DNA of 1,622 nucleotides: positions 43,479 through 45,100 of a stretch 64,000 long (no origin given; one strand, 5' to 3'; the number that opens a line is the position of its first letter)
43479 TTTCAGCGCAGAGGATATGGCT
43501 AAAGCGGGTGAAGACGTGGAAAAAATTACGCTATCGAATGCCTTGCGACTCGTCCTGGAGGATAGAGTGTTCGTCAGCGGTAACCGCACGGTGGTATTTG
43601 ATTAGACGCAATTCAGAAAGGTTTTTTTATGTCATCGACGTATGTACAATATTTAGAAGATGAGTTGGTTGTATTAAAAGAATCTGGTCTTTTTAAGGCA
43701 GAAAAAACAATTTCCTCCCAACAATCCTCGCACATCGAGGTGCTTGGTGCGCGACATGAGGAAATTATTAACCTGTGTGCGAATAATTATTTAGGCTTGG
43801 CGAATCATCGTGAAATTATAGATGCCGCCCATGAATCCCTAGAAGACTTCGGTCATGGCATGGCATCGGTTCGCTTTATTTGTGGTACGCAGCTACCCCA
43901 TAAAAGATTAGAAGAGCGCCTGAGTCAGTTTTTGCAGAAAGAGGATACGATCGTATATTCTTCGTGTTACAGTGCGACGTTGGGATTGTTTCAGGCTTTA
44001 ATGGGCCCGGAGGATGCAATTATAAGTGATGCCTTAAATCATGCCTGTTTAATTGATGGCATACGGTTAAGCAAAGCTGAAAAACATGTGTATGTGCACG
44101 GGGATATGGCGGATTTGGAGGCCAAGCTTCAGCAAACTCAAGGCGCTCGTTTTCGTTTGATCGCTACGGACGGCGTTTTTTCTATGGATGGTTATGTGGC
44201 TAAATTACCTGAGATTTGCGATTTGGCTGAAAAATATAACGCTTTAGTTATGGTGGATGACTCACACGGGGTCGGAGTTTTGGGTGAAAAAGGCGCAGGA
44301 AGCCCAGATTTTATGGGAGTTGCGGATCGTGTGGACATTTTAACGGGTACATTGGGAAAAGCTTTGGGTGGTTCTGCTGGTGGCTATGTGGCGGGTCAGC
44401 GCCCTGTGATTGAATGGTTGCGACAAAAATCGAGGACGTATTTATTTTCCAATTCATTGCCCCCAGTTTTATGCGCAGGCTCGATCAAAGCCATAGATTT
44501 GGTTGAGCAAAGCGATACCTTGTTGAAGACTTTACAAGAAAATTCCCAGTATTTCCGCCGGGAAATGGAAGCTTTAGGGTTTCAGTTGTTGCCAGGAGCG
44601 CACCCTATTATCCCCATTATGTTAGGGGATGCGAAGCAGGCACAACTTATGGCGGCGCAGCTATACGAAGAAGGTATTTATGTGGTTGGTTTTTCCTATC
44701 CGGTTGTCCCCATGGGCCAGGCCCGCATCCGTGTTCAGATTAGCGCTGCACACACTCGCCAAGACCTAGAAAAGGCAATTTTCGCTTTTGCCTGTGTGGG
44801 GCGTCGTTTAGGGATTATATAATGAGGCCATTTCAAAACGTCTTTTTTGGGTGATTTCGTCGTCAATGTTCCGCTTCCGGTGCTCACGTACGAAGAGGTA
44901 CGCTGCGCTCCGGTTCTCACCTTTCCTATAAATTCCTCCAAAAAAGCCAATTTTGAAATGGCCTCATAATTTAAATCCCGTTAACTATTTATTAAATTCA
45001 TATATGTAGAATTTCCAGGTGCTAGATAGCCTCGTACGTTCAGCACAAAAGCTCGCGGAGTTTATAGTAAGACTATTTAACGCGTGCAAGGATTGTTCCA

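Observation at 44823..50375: MITE family C copies inserted exactly at the stop codons of kbl and the UbiB-like kinase gene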

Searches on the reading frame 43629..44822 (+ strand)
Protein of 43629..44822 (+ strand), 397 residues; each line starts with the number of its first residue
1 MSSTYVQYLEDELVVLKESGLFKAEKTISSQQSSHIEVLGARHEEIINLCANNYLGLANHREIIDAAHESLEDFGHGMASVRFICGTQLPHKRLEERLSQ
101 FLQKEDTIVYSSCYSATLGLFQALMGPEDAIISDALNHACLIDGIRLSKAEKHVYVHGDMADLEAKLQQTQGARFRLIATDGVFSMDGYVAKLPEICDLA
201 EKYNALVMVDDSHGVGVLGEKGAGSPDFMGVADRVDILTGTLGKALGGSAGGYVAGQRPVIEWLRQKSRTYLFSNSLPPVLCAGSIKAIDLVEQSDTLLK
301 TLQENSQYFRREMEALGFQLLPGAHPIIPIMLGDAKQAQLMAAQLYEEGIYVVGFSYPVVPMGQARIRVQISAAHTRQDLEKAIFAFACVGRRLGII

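Call 7: search_protein_families(library=pfam, proteins=[window:43629-44822:+])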
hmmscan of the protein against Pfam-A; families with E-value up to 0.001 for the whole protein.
window:43629-44822:+ (397 aa): 1 family
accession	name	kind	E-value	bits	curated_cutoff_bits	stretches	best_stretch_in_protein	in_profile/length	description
PF00155.27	Aminotran_1_2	-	4.4e-66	224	19.7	1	45-384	2-358/361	Aminotransferase class I and II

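Call 23: find_encoding_contigs(protein=window:43629-44819:+, flank=3000, max_places=8)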
Protein window:43629-44819:+ (397 aa): 1 contig read that carries it; 1 place shown.
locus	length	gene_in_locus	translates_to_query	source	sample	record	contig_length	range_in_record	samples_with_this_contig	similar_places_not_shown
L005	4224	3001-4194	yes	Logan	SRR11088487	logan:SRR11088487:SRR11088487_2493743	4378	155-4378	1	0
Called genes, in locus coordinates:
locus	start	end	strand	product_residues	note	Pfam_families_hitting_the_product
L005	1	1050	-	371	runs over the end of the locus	PF13776:DUF4172, PF02661:Fic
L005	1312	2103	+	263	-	PF00497:SBP_bac_3, PF10613:Lig_chan-Glu_bd (faint)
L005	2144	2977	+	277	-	PF01842:ACT, PF00551:Formyl_trans_N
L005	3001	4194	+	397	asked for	PF00155:Aminotran_1_2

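Call 43: find_homologous_proteins(query=window:43629-44819:+, max_evalue=1e-150)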
Query window:43629-44819:+ (397 aa): 643 proteins with E <= 1e-150 among 8000 candidates; the best 120 are listed.
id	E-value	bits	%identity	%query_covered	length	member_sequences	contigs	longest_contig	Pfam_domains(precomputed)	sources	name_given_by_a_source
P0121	5.4e-210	715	79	100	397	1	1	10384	PF00155.28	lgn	-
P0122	1.9e-204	697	76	100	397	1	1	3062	PF00155.28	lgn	-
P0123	1.5e-203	694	76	100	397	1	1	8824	PF00155.28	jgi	jgi:glycine C-acetyltransferase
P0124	5.7e-198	676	73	100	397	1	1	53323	PF00155.28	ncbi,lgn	-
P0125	8.0e-198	675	75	100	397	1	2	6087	PF00155.28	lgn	-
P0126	1.1e-197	675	75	100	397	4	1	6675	PF00155.28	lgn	-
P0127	1.6e-197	674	75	100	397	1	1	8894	PF00155.28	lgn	-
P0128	1.7e-197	674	73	100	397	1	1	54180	PF00155.28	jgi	jgi:glycine C-acetyltransferase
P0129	7.1e-196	669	73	100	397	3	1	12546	PF00155.28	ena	-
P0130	9.8e-194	662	73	100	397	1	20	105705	PF00155.28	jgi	jgi:glycine C-acetyltransferase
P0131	4.6e-188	643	71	100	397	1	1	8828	PF00155.28,PF00266.26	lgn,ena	-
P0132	7.9e-184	629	70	100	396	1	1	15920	PF00155.28,PF00266.26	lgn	-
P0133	1.7e-178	612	69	97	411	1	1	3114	PF00155.28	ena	-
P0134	2.0e-177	608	100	70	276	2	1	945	PF00155.28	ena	-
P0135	5.0e-166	571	63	100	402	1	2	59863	PF00155.28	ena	-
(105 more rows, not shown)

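Call 45: find_encoding_contigs(protein=P0134, flank=3000, max_places=4)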
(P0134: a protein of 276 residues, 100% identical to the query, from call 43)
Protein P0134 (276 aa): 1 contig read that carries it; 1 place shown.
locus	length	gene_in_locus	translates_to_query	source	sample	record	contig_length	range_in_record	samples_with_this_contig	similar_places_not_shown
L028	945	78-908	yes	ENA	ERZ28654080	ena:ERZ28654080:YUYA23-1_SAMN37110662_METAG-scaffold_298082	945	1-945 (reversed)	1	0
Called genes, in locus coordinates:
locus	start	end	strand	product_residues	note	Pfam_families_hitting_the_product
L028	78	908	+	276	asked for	PF00155:Aminotran_1_2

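Call 104: list_cluster_members(proteins=[window:43629-44819:+, P0134])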
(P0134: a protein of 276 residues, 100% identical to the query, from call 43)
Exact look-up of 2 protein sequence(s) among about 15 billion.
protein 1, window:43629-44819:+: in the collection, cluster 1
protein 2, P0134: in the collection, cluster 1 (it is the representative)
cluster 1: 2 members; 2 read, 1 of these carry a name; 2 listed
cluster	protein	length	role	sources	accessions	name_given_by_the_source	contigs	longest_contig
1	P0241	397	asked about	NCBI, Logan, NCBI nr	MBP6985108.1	MAG: glycine C-acetyltransferase [Alphaproteobacteria bacterium] | glycine C-acetyltransferase [Alphaproteobacteria bacterium]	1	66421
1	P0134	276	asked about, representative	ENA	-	-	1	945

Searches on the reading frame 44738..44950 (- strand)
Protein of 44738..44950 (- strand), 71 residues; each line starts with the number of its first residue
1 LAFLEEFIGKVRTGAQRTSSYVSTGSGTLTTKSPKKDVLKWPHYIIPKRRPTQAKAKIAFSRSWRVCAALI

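Call 107: search_protein_families(library=pfam, proteins=[window:44738-44950:-], max_evalue=0.1)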
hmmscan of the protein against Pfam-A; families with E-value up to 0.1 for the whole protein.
window:44738-44950:- (71 aa): 0 families
